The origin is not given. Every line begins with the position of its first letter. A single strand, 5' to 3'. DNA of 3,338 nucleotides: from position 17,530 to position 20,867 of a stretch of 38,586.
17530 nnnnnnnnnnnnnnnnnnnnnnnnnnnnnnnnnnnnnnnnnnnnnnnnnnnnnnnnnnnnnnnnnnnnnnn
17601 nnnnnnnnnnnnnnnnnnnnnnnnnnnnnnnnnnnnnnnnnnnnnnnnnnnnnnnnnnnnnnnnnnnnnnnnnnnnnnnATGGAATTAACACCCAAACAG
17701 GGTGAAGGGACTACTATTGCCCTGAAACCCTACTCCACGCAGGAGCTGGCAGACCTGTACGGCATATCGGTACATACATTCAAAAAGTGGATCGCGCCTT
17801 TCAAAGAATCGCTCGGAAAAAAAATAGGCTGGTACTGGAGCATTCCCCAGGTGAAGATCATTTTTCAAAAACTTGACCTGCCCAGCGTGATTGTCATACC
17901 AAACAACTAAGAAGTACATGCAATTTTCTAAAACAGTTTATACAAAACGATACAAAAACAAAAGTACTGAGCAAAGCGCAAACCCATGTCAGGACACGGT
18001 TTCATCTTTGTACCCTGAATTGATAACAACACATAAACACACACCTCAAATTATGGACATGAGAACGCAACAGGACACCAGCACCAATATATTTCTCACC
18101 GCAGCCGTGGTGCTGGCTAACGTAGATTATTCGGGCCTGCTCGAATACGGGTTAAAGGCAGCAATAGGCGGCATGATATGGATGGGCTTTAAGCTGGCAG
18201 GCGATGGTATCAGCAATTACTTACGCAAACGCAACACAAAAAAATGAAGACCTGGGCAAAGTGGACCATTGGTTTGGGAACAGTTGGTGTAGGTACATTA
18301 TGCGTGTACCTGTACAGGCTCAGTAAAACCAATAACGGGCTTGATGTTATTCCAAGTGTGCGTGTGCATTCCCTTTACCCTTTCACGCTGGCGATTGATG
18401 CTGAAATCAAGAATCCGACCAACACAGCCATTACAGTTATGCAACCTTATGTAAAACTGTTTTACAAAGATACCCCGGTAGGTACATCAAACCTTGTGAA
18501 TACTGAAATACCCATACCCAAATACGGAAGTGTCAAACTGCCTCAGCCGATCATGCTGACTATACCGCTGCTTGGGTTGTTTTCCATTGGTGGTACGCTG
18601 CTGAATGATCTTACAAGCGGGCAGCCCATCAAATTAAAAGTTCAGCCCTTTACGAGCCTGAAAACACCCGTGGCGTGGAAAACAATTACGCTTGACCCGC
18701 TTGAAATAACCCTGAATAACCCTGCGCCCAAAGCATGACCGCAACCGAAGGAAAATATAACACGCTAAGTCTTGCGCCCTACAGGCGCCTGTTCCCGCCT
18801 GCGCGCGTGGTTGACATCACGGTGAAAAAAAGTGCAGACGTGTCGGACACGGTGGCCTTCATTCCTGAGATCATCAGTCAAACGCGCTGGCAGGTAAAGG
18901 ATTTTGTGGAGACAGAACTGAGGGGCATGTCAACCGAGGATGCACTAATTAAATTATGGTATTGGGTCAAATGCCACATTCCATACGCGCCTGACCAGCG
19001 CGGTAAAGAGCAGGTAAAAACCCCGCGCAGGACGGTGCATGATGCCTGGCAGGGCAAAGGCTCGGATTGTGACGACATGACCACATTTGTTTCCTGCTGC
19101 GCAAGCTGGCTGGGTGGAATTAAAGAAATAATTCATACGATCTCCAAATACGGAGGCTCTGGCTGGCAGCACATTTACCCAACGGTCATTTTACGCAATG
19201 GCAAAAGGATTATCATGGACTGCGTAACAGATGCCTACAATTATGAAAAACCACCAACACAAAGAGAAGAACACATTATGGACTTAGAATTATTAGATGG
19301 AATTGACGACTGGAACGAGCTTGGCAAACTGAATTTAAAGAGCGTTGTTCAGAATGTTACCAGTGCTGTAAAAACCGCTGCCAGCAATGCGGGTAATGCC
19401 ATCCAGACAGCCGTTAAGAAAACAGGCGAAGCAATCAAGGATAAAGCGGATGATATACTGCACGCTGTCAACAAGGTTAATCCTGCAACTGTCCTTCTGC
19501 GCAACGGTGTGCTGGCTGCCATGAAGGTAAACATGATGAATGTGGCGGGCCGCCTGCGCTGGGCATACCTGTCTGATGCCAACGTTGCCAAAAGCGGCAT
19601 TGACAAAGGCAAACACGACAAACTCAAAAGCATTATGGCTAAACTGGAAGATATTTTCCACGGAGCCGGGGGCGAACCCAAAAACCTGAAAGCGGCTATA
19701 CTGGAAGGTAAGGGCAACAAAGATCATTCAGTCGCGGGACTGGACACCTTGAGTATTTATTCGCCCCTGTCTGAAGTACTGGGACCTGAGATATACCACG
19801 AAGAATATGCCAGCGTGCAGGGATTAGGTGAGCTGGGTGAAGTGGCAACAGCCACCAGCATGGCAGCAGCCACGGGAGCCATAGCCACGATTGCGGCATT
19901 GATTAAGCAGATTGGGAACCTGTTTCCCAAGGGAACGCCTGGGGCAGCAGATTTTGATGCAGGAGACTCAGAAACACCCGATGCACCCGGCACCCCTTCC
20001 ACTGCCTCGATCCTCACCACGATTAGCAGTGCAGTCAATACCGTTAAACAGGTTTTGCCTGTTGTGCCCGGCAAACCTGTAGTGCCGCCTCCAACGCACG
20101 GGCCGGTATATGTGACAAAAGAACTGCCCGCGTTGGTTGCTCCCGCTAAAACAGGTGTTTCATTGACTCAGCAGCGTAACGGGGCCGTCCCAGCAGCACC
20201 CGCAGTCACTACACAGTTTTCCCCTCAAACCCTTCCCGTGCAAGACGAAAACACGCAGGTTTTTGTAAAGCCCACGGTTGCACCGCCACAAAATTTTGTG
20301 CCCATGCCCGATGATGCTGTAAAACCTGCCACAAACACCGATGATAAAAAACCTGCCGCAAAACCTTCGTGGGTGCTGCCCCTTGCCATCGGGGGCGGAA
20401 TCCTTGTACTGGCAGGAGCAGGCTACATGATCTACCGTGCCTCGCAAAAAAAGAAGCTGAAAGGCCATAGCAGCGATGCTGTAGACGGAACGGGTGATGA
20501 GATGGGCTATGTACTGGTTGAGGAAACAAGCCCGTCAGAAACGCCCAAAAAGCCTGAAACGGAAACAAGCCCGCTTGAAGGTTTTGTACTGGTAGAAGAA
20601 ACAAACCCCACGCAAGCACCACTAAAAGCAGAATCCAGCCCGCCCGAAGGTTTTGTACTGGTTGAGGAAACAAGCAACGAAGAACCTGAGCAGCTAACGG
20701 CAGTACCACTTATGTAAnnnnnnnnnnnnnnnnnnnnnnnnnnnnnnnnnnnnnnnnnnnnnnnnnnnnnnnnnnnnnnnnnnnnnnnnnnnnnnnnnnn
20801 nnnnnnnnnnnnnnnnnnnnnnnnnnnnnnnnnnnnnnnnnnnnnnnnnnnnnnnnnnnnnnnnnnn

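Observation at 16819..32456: About 16 kb of phage-like genes with a lysis cassette but no recognisable terminase, portal, HK97 capsid or tail genes: a candidate non-tailed, membrane-containing virus or a new kind of mobile element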

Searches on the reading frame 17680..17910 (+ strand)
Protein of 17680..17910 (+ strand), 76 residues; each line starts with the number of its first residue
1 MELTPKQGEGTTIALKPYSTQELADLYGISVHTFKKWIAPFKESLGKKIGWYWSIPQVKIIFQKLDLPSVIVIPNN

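Call 5: search_protein_families(library=pfam, max_evalue=0.05, proteins=[window:17680-17910:+])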
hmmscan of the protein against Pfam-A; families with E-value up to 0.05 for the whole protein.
window:17680-17910:+ (76 aa): 2 families
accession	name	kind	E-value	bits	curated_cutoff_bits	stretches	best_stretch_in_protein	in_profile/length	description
PF13384.12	HTH_23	-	0.0015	18.7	24.6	1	18-41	18-41/50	Homeodomain-like domain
PF12728.13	HTH_17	-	0.0026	18.4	27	1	18-38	2-22/51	Helix-turn-helix domain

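Call 8: search_protein_families(library=phrogs, max_evalue=0.01, proteins=[window:17680-17910:+])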
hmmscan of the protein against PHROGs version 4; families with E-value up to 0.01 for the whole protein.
window:17680-17910:+ (76 aa): 0 families

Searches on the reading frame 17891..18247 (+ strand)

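Call 5: search_protein_families(library=pfam, max_evalue=0.05, proteins=[window:17891-18247:+])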
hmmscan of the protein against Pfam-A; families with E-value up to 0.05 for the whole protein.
window:17891-18247:+ (118 aa): 1 family
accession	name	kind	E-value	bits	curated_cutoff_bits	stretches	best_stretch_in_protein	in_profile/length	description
PF16317.11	Glyco_hydro_99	-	0.046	13.3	33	1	23-75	39-93/341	Glycosyl hydrolase family 99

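Call 8: search_protein_families(library=phrogs, max_evalue=0.01, proteins=[window:17891-18247:+])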
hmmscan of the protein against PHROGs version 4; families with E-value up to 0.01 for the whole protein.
window:17891-18247:+ (118 aa): 0 families

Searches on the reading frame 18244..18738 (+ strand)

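Call 5: search_protein_families(library=pfam, max_evalue=0.05, proteins=[window:18244-18738:+])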
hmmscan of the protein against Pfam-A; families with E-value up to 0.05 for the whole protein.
window:18244-18738:+ (164 aa): 1 family
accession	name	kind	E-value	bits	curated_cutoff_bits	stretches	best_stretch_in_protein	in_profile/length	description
PF03168.19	LEA_2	-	0.034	15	25.4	0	54-134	3-77/98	Late embryogenesis abundant protein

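Call 8: search_protein_families(library=phrogs, max_evalue=0.01, proteins=[window:18244-18738:+])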
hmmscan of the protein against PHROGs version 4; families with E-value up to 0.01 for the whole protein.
window:18244-18738:+ (164 aa): 0 families

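Call 106: search_protein_families(library=ncbifam, max_evalue=0.01, proteins=[window:18244-18738:+])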
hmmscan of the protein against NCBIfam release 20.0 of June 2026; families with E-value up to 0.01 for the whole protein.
window:18244-18738:+ (164 aa): 0 families

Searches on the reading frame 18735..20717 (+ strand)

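Call 5: search_protein_families(library=pfam, max_evalue=0.05, proteins=[window:18735-20717:+])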
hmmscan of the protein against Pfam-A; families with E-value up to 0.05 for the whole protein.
window:18735-20717:+ (660 aa): 0 families

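Call 8: search_protein_families(library=phrogs, max_evalue=0.01, proteins=[window:18735-20717:+])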
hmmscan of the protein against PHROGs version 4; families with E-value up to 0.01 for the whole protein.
window:18735-20717:+ (660 aa): 1 family
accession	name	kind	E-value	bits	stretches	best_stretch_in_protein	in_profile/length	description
phrog_1272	-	tail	0.00013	20.8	1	116-440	832-1007/1606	tail length tape measure protein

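Call 106: search_protein_families(library=ncbifam, max_evalue=0.01, proteins=[window:18735-20717:+])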
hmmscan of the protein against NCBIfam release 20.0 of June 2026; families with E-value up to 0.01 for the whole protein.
window:18735-20717:+ (660 aa): 1 family
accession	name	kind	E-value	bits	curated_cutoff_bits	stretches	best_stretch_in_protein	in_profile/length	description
NF047840.1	lipo_Ag473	exception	0.0049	17.6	100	0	199-248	23-72/136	Ag473 family lipoprotein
